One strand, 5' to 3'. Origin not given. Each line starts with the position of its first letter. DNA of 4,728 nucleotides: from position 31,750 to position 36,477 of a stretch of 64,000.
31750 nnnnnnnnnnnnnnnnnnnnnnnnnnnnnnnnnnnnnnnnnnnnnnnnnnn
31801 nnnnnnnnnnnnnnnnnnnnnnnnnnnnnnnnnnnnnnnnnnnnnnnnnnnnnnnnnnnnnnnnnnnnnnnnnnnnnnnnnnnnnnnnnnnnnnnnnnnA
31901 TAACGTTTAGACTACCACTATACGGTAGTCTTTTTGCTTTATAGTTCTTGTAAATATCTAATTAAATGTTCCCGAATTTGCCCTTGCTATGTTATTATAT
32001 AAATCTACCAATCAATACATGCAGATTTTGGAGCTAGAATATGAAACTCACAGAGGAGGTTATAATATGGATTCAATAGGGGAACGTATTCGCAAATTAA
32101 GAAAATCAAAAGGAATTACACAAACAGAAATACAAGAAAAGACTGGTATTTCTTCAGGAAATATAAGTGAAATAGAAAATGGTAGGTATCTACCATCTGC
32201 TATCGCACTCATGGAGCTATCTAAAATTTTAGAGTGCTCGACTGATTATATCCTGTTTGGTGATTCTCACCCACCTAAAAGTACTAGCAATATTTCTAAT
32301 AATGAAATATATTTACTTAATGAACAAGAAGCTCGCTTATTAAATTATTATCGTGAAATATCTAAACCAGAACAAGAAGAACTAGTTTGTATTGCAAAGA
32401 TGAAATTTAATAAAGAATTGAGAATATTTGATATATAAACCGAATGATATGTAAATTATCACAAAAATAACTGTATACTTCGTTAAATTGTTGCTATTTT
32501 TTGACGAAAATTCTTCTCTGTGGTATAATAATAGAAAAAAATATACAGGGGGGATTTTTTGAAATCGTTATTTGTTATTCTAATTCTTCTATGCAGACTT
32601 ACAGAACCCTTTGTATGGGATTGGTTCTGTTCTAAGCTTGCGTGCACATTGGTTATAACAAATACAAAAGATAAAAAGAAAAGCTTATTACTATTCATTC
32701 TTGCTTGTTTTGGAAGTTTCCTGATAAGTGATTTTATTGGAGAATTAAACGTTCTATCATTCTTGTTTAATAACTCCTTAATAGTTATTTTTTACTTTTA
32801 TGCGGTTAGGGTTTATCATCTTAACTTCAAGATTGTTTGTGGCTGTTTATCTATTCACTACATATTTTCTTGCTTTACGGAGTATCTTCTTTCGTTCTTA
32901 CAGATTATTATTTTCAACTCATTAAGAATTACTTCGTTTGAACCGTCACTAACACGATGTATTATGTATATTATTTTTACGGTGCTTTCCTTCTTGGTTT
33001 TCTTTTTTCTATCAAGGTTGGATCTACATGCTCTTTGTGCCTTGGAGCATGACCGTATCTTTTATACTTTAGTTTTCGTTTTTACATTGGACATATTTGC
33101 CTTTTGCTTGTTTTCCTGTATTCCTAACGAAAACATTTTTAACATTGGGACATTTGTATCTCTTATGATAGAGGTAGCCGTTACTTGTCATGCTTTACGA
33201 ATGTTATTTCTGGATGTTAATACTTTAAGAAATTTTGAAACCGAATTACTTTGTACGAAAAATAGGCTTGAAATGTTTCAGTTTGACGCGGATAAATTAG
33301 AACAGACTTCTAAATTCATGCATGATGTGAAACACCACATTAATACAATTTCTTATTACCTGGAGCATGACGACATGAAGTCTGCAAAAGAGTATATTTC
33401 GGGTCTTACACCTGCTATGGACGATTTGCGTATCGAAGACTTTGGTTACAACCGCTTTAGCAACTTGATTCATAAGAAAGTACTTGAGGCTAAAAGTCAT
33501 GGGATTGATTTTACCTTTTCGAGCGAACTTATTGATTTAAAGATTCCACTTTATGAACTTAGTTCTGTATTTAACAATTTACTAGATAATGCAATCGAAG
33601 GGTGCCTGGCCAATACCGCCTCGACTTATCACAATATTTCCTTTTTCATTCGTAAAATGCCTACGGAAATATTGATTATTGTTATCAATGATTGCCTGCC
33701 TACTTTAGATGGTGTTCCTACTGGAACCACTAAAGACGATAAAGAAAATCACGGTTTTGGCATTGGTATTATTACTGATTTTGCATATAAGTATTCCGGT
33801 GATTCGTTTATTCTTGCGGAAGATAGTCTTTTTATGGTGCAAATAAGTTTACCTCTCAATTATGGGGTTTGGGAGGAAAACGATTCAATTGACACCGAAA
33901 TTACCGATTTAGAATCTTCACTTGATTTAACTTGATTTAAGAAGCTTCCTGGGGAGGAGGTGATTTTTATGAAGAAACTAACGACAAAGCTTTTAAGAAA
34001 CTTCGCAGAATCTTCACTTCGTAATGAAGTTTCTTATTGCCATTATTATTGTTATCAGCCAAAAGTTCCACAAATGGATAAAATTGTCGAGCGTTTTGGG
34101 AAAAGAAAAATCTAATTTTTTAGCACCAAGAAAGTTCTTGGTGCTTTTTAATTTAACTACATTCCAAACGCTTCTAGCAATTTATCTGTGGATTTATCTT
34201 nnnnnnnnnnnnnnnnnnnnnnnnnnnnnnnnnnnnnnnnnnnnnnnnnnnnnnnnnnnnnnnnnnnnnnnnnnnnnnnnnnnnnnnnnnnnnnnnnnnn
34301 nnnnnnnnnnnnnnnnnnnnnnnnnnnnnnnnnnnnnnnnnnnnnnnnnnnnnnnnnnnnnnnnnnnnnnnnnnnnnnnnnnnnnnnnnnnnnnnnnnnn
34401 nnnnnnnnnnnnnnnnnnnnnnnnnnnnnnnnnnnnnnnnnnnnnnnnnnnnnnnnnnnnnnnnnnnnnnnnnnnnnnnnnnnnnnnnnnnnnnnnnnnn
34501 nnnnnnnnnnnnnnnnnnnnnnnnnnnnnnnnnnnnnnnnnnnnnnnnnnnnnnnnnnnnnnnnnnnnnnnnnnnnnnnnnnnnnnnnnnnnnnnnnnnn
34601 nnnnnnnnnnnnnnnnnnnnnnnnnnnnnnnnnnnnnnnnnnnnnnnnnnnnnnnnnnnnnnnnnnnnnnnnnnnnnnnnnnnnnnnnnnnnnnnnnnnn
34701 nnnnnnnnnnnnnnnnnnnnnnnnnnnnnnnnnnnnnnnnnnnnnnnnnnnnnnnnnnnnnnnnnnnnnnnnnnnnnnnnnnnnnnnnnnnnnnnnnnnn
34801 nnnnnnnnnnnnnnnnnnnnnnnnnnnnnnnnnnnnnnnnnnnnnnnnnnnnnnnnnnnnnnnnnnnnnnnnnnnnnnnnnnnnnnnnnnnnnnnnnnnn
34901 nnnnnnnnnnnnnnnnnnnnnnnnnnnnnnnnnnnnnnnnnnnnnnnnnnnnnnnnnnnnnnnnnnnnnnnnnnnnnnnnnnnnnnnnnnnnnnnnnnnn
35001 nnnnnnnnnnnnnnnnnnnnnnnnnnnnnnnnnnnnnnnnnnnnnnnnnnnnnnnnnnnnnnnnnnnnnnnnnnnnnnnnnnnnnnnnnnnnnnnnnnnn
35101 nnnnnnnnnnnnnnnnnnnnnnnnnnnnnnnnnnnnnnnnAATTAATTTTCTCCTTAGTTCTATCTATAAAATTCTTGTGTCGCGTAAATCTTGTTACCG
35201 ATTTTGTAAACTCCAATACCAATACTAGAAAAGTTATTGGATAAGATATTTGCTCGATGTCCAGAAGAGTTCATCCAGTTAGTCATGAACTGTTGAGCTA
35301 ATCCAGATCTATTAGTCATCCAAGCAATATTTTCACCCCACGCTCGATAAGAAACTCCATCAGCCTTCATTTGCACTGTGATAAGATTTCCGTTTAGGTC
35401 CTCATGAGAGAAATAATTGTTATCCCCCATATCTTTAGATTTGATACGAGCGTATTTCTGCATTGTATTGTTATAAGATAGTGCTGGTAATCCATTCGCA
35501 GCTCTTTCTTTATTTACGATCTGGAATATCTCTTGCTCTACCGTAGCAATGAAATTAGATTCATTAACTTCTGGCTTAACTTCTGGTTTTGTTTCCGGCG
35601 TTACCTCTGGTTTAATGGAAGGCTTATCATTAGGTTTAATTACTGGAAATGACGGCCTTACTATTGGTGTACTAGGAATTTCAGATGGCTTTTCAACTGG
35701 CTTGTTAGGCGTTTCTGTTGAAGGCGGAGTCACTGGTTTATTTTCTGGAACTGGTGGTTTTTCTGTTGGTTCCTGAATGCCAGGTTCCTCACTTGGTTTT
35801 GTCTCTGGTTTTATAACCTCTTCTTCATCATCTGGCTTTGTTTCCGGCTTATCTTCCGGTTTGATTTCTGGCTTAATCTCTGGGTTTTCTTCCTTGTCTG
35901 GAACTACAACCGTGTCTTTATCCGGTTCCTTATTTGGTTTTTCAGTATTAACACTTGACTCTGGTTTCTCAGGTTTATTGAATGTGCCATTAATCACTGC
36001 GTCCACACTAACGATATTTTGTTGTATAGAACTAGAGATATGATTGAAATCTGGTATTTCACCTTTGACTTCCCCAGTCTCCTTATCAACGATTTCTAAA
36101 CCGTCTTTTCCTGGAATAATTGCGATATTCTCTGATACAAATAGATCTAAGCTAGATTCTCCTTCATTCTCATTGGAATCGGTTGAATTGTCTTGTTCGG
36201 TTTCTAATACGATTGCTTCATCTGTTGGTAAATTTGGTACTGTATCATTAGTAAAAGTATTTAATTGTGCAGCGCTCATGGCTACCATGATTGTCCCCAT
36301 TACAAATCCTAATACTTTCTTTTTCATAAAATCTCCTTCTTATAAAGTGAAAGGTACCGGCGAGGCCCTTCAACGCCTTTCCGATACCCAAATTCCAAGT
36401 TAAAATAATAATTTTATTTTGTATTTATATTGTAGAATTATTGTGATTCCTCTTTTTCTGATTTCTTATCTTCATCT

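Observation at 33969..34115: Untracked 48-aa ORF with AgrD architecture; predicted thiolactone core CHYYC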

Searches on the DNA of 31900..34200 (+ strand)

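Call 4: search_dna_similar(query=window:31900-34200:+, collection=phages, mode=near, max_rows=30)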
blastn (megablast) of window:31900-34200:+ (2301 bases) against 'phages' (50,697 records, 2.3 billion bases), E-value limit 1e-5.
No match.

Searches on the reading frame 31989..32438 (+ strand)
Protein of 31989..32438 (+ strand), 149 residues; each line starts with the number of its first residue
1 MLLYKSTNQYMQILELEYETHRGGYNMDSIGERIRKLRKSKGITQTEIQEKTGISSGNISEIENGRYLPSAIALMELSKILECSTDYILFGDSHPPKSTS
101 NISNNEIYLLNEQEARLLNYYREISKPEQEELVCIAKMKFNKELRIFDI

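Call 3: search_protein_families(library=pfam, proteins=[window:31989-32438:+], max_evalue=0.1)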
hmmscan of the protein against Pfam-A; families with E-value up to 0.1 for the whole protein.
window:31989-32438:+ (149 aa): 12 families
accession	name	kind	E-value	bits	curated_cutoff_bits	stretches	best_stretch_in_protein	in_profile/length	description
PF01381.28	HTH_3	-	2.3e-14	53.6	23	1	34-88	1-55/55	Helix-turn-helix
PF12844.13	HTH_19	-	7.2e-13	48.7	30.2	1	31-89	1-59/64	Helix-turn-helix domain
PF13560.12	HTH_31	-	9.5e-09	35.9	27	1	30-82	2-55/64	Helix-turn-helix domain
PF13443.12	HTH_26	-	3.9e-07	30.7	22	1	33-84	1-53/63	Cro/C1-type HTH DNA-binding domain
PF13413.12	HTH_25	-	5.2e-05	23.4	24.6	1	34-67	2-35/62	Helix-turn-helix domain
PF13412.12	HTH_24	-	0.0075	16.3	21.9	1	38-60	13-35/48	Winged helix-turn-helix DNA-binding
PF13744.12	HTH_37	-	0.014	15.6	27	1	31-66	20-55/80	Helix-turn-helix domain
PF15731.11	MqsA_antitoxin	-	0.038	14.5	30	1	30-82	70-121/131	Antitoxin component of bacterial toxin-antitoxin system, MqsA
PF22495.2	HTH_92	-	0.04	13.7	27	1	35-74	1-40/45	RsaL-like HTH domain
PF24028.1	DUF7339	-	0.076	13.5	27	0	32-82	8-61/115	Domain of unknown function (DUF7339)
PF24852.1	DUF7726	-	0.081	13.5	26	0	26-60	6-40/73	Domain of unknown function (DUF7726)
PF01047.28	MarR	-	0.083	13.2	24.6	0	35-61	10-36/59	MarR family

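Call 7: search_protein_families(library=ncbifam, proteins=[window:31989-32438:+], max_evalue=10)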
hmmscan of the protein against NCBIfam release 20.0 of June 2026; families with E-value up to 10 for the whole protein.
window:31989-32438:+ (149 aa): 23 families
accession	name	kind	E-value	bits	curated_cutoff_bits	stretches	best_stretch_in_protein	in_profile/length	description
NF007257.0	PRK09706.1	subfamily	3.1e-18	65.9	101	1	28-139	4-114/135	transcriptional repressor DicA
NF041951.1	phage_RstR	subfamily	6.2e-15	55.4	80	1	29-118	2-92/108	RstR family transcriptional repressor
NF006015.0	PRK08154.1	subfamily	1.4e-08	34.2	204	1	27-100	28-101/314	anaerobic benzoate catabolism transcriptional regulator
TIGR03070.1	couple_hipB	subfamily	5.6e-08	32.6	71.65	1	29-66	2-39/58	type II toxin-antitoxin system Y4mF family antitoxin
NF007408.0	PRK09943.1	equivalog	3.9e-07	29.8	211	1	29-97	7-75/185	HTH-type transcriptional regulator PuuR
NF047948.1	male_kill_WMK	equivalog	4.3e-06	26.4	300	1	17-139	149-276/300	WO male-killing family protein Wmk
NF041677.1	trans_regClgR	equivalog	5e-06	26.6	170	1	28-92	7-71/113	transcriptional regulator ClgR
TIGR00270.2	TIGR00270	equivalog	5.2e-05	23.1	110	1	30-82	76-128/159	multiprotein bridging factor aMBF1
NF052239.1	antitox_spr1629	equivalog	9.2e-05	21.7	335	1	30-107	3-78/377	spr1629 family repressor/antitoxin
TIGR03830.1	CxxCG_CxxCG_HTH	subfamily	9.3e-05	22.2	61.8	1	19-73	55-109/127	type II TA system antitoxin MqsA family protein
NF007271.0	PRK09726.1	equivalog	0.00029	20.7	79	1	26-83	9-63/88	type II toxin-antitoxin system antitoxin HipB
NF041575.1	antitoxPezA_Strep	equivalog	0.00068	19.6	290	1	30-68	2-40/158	type II toxin-antitoxin system antitoxin PezA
NF010465.0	PRK13890.1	equivalog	0.0011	19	96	1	34-89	10-65/121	conjugal transfer protein TrbA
NF003162.0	PRK04140.1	equivalog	0.0015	17.7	263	1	21-82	118-179/317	transcriptional regulator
NF038310.1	lysogeny_AimR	equivalog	0.0017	17.5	70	1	35-82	2-46/365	AimR family lysis-lysogeny pheromone receptor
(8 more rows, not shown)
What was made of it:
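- On Arbitrium (AimR/AimP): The XRE protein (149 aa) matches AimR only through its HTH: 17.5 bits against a cut-off of 70 (call 7).
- Closest known: Arbitrium. Different: The neighbouring XRE protein matches AimR only through its HTH (17.5 bits against a cut-off of 70; call 7).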

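Call 57: search_protein_families(library=phrogs, proteins=[window:31989-32438:+], max_evalue=0.01)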
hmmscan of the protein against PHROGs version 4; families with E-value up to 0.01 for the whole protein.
window:31989-32438:+ (149 aa): 29 families (the best 25 are shown)
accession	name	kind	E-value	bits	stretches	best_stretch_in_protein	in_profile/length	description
phrog_8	-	transcription regulation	1.9e-20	74.6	1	25-132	72-155/346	transcriptional regulator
phrog_3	-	transcription regulation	3.2e-16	61.1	1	23-111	82-170/430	transcriptional repressor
phrog_4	-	transcription regulation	1.3e-14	55.1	1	20-109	132-205/400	transcriptional repressor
phrog_2967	-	transcription regulation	2.5e-12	47.8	1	27-103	8-84/225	transcriptional regulator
phrog_5823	-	transcription regulation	1.5e-11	45.1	1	27-100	4-77/404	transcriptional regulator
phrog_2439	-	transcription regulation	1e-10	42.1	1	29-140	7-122/367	transcriptional regulator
phrog_2328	-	transcription regulation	3.4e-09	37.5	1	21-96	6-82/128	transcriptional repressor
phrog_4836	-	transcription regulation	3.8e-09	37.4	1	28-105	74-147/194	CII-like regulator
phrog_1373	-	transcription regulation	5.2e-08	34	1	8-78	42-112/166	transcriptional regulator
phrog_7396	-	unknown function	1e-07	32.8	1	30-94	16-82/227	-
phrog_3557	-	transcription regulation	1.9e-06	29.1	1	29-119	13-100/142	transcriptional regulator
phrog_147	-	transcription regulation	2.4e-06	28.8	1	27-79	2-57/100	transcriptional regulator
phrog_3037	-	transcription regulation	3.3e-06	28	1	28-135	16-122/189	transcriptional repressor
phrog_7241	-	transcription regulation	5.4e-06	27.5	1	33-87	65-119/122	transcriptional regulator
phrog_9908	-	DNA, RNA and nucleotide metabolism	5.7e-06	26.7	1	31-82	15-66/282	DNA binding protein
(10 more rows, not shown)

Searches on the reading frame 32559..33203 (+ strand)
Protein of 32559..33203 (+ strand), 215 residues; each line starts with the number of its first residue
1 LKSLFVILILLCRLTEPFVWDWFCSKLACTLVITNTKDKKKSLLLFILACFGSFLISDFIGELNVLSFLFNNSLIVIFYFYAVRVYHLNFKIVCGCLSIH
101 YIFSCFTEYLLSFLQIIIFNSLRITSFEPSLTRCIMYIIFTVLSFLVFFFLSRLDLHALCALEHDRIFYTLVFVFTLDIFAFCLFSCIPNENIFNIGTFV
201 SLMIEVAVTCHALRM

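Call 65: find_homologous_proteins(query=window:32559-33203:+, max_evalue=0.001)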
Query window:32559-33203:+ (215 aa): 1 proteins with E <= 0.001 among 230 candidates.
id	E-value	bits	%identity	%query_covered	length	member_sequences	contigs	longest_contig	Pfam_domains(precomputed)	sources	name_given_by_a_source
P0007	3.6e-95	336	75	100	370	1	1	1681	-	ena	-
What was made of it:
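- Tried and rejected: A protein search with the sensor domain alone found no relatives outside the clade (call 65).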

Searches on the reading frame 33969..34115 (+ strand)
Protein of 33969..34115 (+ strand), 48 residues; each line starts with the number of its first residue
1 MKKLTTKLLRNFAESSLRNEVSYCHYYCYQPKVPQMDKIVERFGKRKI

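Call 3: search_protein_families(library=pfam, proteins=[window:33969-34115:+], max_evalue=0.1)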
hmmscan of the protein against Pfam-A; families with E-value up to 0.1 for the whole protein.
window:33969-34115:+ (48 aa): 0 families

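Call 7: search_protein_families(library=ncbifam, proteins=[window:33969-34115:+], max_evalue=10)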
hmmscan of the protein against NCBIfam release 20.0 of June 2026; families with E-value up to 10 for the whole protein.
window:33969-34115:+ (48 aa): 1 family
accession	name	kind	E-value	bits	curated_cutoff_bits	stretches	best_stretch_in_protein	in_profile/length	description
TIGR04223.1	quorum_AgrD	subfamily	0.014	15.6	19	1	5-34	3-33/38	AgrD family cyclic lactone autoinducer peptide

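Call 8: find_homologous_proteins(query=window:33969-34112:+, max_evalue=10)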
Query window:33969-34112:+ (48 aa): 3 proteins with E <= 10 among 3 candidates.
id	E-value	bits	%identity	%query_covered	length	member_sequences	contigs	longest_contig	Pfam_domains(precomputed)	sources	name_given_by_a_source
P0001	2.3e-25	103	100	100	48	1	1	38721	-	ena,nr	nr:hypothetical protein [uncultured Lachnoclostridium sp.]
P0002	2.2e-20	88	85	100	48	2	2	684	-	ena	-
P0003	6.1e-19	83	83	100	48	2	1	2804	-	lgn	-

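Call 10: find_encoding_contigs(protein=P0003, flank=10000)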
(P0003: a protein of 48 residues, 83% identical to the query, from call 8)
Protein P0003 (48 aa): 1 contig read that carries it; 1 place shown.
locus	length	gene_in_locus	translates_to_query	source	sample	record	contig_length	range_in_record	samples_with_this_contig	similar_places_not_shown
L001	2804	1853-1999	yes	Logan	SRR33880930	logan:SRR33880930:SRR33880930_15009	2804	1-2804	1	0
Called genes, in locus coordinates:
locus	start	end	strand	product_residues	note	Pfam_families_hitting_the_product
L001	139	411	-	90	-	-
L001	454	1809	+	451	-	PF14501:HATPase_c_5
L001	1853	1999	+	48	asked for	-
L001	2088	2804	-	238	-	?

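Call 11: find_encoding_contigs(protein=P0002, flank=10000)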
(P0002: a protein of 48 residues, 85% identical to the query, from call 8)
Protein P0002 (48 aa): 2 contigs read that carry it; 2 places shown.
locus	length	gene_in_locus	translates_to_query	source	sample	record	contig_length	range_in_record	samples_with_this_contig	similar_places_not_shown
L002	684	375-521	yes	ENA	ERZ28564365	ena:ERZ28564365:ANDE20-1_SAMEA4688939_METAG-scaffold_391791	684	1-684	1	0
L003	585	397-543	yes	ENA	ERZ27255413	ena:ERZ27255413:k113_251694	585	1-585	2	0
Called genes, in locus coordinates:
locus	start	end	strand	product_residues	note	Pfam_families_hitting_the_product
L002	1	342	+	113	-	?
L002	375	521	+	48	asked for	-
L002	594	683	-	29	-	?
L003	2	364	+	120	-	?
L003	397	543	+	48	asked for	-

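Call 40: search_protein_families(library=pfam, proteins=[L001:139-411:-, L001:2088-2804:-], max_evalue=0.01)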
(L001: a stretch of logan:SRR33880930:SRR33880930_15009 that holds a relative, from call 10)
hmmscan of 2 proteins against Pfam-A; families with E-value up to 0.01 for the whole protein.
L001:139-411:- (90 aa): 0 families

L001:2088-2804:- (238 aa): 1 family
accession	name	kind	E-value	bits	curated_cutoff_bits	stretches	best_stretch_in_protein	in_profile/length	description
PF12671.13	Amidase_6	-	2e-27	96.7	23.2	1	77-224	2-156/163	Putative amidase domain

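Call 57: search_protein_families(library=phrogs, proteins=[window:33969-34115:+], max_evalue=0.01)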
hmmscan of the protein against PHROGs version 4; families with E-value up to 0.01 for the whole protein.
window:33969-34115:+ (48 aa): 0 families

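Call 74: search_protein_representatives(alignment_id=A6)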
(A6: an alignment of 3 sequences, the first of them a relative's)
Query: 3 sequences, 48 profile positions. Proteins with E-value up to 0.001 (for the whole library): 3; up to 1e-10: 1; up to 1e-30: 1. The best 3 are listed.
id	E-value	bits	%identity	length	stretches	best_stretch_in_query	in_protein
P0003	7.2e-33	128.3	-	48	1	1-48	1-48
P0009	2.9e-07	46.4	-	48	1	6-45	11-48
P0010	2.3e-04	37.1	-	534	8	18-36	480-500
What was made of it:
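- On AgrD (TIGR04223): P0009 matches the profile of the window family at E 2.9e-7 in 1.84e9 proteins (call 74).
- P0009 is related to the window family at E 2.9e-7 in a library of 1.84e9 proteins (call 74). A relative was found in a scan of 1.84 billion proteins (call 74).
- Tried and rejected: P0010, a 534-aa repeat protein from call 74, matches only the short stretch EVSxC...Y. I treated it as spurious.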

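Call 77: find_encoding_contigs(protein=P0009, flank=10000, max_places=6)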
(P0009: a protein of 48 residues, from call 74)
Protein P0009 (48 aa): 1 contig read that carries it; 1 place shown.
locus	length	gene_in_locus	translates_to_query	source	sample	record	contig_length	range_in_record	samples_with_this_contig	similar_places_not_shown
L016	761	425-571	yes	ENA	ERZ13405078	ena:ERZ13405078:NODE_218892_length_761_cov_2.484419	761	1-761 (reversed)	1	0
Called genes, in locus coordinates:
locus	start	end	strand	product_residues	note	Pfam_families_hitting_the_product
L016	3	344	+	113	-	?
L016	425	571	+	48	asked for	-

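Call 81: search_protein_families(library=ncbifam, proteins=[L016:3-341:+], max_evalue=10)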
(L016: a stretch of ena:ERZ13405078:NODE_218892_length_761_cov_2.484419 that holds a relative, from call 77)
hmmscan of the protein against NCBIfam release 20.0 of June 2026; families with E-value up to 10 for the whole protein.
L016:3-341:+ (113 aa): 2 families
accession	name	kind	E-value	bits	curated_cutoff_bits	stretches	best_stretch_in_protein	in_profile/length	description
NF052443.1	SensHisKinMctS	equivalog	0.0095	14.3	700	1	51-104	391-446/457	two-component system sensor histidine kinase MctS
NF033091.0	HK_VanS_ACDEFG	equivalog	0.032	13.3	400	1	66-101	254-289/293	vancomycin resistance histidine kinase VanS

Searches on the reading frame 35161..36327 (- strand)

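Call 3: search_protein_families(library=pfam, proteins=[window:35161-36327:-], max_evalue=0.1)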
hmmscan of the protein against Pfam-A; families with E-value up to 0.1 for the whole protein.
window:35161-36327:- (388 aa): 1 family
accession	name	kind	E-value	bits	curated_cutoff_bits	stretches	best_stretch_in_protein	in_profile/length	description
PF00188.32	CAP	-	3.3e-19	70.3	21.1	1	270-386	3-117/117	Cysteine-rich secretory protein family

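Call 57: search_protein_families(library=phrogs, proteins=[window:35161-36327:-], max_evalue=0.01)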
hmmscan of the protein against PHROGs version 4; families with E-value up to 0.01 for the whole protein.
window:35161-36327:- (388 aa): 1 family
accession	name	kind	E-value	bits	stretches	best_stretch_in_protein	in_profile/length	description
phrog_16914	-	moron, auxiliary metabolic gene and host takeover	1.8e-29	103.9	1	262-386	75-197/200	sporulation protein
